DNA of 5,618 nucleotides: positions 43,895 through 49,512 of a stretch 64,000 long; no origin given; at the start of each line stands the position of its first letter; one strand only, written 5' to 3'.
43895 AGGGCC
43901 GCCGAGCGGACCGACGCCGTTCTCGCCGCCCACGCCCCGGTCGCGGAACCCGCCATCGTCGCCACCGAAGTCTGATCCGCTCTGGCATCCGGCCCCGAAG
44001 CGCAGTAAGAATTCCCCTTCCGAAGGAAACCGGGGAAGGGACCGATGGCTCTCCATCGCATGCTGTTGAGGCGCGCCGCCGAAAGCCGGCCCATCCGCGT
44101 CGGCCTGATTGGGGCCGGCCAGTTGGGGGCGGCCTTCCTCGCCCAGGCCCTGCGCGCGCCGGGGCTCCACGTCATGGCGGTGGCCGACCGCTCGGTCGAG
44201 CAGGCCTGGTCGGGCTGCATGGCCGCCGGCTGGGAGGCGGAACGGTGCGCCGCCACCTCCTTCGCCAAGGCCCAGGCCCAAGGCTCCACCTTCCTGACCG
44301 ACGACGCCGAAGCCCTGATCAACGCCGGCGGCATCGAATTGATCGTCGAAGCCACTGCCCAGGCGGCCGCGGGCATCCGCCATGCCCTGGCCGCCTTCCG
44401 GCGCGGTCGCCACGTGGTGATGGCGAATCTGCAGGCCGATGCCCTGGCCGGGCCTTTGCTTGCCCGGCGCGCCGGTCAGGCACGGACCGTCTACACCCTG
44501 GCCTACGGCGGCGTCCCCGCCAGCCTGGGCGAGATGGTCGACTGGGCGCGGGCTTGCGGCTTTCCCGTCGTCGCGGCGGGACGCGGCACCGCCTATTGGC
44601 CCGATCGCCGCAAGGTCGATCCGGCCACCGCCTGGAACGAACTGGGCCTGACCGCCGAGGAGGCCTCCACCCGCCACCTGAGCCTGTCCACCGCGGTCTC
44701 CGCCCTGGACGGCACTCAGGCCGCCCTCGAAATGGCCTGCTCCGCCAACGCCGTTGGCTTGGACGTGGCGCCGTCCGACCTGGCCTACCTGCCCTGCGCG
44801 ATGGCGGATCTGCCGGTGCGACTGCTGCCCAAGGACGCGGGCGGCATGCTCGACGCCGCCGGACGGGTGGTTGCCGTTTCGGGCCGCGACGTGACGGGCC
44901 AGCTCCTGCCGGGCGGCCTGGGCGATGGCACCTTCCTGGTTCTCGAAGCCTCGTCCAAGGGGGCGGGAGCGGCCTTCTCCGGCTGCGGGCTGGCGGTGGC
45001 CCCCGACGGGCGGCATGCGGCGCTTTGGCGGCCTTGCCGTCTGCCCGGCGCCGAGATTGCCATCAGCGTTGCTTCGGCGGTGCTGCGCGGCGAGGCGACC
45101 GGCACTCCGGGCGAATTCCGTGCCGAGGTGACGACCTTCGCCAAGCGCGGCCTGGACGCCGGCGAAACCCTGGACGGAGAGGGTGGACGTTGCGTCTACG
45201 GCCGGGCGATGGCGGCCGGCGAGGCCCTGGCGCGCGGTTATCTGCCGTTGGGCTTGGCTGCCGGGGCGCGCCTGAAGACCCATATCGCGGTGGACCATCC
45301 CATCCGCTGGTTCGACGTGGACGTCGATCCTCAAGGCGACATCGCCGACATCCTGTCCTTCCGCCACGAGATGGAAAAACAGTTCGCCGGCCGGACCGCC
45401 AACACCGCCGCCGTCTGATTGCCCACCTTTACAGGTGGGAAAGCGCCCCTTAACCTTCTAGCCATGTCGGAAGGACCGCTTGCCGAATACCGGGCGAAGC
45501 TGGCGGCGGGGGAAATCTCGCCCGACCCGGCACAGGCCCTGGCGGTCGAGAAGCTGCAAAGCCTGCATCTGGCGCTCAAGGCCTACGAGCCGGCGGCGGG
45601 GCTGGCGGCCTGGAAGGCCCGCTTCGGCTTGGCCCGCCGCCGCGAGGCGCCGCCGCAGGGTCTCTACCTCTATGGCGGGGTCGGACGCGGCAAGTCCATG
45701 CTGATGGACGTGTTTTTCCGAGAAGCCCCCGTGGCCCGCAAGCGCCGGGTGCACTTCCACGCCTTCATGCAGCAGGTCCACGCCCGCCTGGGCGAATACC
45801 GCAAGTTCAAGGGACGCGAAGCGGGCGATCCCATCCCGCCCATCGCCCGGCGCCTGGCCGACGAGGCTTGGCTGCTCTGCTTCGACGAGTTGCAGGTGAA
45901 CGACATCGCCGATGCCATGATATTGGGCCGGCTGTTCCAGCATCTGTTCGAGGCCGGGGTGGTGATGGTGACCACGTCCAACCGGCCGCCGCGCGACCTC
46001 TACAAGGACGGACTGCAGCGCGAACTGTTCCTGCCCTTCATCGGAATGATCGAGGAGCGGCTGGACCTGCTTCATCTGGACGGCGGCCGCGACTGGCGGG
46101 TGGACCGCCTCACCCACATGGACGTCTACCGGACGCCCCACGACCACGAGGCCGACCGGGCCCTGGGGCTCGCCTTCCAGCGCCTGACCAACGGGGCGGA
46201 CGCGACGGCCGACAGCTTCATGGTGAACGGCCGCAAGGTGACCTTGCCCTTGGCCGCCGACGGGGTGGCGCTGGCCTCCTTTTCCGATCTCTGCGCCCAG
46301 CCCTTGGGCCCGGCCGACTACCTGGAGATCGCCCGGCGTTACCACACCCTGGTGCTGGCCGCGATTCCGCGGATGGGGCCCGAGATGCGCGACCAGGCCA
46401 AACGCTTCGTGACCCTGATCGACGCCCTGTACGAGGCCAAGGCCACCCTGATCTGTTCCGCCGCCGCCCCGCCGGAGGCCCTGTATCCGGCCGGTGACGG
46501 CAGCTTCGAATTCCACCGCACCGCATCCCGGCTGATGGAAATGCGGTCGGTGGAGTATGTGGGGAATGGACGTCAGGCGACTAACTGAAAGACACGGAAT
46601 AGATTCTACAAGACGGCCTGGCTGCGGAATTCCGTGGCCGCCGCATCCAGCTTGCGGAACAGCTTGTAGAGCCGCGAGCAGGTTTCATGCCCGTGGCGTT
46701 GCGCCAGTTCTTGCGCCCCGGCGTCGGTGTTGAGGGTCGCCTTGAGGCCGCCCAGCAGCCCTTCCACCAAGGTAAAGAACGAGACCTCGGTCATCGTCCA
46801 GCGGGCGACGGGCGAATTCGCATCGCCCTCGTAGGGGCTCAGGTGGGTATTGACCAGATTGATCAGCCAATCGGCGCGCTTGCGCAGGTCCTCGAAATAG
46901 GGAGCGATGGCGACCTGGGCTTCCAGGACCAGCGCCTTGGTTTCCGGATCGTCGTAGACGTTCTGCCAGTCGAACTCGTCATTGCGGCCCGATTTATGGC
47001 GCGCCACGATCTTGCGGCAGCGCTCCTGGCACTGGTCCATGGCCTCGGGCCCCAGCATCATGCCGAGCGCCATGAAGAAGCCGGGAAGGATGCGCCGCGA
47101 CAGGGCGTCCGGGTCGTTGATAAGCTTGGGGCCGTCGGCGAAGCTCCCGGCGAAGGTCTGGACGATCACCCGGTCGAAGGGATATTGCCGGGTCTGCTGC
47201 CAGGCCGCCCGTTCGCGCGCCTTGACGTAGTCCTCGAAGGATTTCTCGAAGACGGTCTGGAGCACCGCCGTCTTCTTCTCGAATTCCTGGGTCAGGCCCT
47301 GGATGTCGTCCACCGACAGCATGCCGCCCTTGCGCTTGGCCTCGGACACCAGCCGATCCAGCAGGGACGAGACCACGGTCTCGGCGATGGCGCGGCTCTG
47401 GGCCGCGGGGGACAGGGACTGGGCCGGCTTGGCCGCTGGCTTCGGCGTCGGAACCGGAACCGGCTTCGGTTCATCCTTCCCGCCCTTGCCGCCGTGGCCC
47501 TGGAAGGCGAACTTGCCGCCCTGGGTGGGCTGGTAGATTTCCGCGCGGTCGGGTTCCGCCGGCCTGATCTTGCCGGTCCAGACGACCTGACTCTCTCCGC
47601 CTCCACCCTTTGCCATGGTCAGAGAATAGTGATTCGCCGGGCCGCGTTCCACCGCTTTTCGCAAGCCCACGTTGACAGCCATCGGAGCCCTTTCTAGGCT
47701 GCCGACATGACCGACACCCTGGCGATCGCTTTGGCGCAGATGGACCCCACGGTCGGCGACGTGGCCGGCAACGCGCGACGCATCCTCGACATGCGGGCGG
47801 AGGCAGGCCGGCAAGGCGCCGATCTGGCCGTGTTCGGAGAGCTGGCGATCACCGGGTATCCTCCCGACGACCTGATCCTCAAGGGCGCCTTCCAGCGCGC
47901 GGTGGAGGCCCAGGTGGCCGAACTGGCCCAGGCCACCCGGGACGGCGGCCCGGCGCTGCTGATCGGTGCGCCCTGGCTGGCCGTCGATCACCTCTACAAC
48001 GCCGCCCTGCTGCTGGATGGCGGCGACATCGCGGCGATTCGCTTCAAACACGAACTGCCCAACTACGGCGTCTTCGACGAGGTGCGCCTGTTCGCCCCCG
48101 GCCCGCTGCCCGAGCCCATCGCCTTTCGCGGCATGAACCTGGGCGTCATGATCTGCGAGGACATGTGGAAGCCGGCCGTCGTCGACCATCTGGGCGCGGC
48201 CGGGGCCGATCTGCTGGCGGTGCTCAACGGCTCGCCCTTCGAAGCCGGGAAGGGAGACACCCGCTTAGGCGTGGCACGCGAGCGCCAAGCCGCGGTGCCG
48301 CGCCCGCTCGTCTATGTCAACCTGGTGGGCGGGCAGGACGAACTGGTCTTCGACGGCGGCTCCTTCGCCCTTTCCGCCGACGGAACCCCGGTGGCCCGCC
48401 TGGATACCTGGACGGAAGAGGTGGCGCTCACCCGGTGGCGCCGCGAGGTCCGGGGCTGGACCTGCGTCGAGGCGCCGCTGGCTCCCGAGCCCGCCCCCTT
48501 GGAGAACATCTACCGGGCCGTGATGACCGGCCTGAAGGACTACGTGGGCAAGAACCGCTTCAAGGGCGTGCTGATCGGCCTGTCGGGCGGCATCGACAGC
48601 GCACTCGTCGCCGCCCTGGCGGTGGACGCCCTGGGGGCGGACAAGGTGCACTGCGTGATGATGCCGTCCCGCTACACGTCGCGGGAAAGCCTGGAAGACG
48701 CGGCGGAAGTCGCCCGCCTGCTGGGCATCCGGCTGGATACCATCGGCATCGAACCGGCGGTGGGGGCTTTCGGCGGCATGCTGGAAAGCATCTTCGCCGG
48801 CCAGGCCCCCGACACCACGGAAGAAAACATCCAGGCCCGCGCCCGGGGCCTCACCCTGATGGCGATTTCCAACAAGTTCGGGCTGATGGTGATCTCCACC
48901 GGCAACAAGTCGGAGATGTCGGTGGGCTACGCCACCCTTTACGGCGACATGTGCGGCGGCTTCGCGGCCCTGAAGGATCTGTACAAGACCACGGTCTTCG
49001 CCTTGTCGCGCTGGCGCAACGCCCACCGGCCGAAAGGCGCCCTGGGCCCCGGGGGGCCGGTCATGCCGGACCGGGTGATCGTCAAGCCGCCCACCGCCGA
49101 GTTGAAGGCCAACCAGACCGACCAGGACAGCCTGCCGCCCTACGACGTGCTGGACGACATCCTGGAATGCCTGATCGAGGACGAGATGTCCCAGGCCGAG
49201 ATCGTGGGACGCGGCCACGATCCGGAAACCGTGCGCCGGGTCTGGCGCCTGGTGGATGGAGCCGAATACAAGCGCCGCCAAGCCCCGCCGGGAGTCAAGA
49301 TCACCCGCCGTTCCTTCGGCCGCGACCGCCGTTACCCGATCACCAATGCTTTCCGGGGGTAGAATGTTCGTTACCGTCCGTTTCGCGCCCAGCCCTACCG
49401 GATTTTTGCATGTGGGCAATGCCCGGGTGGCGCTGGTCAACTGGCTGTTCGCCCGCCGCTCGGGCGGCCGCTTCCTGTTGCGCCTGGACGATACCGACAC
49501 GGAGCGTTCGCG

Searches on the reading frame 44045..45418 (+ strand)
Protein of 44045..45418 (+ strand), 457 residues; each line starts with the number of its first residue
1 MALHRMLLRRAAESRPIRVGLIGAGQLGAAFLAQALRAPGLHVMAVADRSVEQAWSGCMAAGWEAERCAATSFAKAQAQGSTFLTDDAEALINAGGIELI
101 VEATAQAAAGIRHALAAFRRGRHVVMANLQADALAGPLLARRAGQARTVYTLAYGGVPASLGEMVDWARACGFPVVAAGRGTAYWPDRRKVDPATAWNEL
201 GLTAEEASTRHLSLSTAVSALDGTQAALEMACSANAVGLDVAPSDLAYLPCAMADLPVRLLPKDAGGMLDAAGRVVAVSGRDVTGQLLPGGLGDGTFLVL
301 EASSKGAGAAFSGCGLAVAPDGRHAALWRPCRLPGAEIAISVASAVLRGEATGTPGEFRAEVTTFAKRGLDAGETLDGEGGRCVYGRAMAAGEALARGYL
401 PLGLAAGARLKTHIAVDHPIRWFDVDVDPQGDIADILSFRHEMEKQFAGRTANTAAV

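Call 75: search_protein_families(library=pfam, proteins=[window:44045-45418:+], max_evalue=1e-8)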
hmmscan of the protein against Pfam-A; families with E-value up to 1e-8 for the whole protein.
window:44045-45418:+ (457 aa): 1 family
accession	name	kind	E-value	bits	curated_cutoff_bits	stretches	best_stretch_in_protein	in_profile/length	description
PF21135.2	DRL_cat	-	4.8e-25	88.9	27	1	158-337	4-163/164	Oxidoreductase DRL, catalytic domain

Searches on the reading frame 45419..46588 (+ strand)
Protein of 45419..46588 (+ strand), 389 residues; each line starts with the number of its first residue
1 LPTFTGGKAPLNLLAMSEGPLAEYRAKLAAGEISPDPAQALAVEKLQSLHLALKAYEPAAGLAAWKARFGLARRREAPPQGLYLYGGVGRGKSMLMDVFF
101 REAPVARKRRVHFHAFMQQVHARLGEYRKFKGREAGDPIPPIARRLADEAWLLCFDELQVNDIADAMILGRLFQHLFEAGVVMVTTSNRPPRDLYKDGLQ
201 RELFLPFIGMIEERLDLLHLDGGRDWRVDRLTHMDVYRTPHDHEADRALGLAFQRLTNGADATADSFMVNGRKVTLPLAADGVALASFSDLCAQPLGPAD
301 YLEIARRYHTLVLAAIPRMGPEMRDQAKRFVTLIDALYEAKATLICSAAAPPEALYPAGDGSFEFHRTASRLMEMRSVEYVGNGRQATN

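Call 75: search_protein_families(library=pfam, proteins=[window:45419-46588:+], max_evalue=1e-8)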
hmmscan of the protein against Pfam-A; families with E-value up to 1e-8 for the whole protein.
window:45419-46588:+ (389 aa): 1 family
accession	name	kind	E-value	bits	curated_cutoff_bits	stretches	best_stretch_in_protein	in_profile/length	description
PF03969.22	AFG1_ATPase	-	3.8e-119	398.3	27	1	20-382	3-359/361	AFG1-like ATPase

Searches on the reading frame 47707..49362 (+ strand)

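Call 75: search_protein_families(library=pfam, proteins=[window:47707-49362:+], max_evalue=1e-8)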
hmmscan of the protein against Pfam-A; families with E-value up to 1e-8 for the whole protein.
window:47707-49362:+ (551 aa): 2 families
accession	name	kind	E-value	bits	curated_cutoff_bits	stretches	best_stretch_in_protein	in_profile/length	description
PF02540.23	NAD_synthase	-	6.3e-74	248.6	21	1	269-526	2-242/242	NAD synthase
PF00795.27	CN_hydrolase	-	6.7e-32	111.2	23.2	1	7-242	2-244/256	Carbon-nitrogen hydrolase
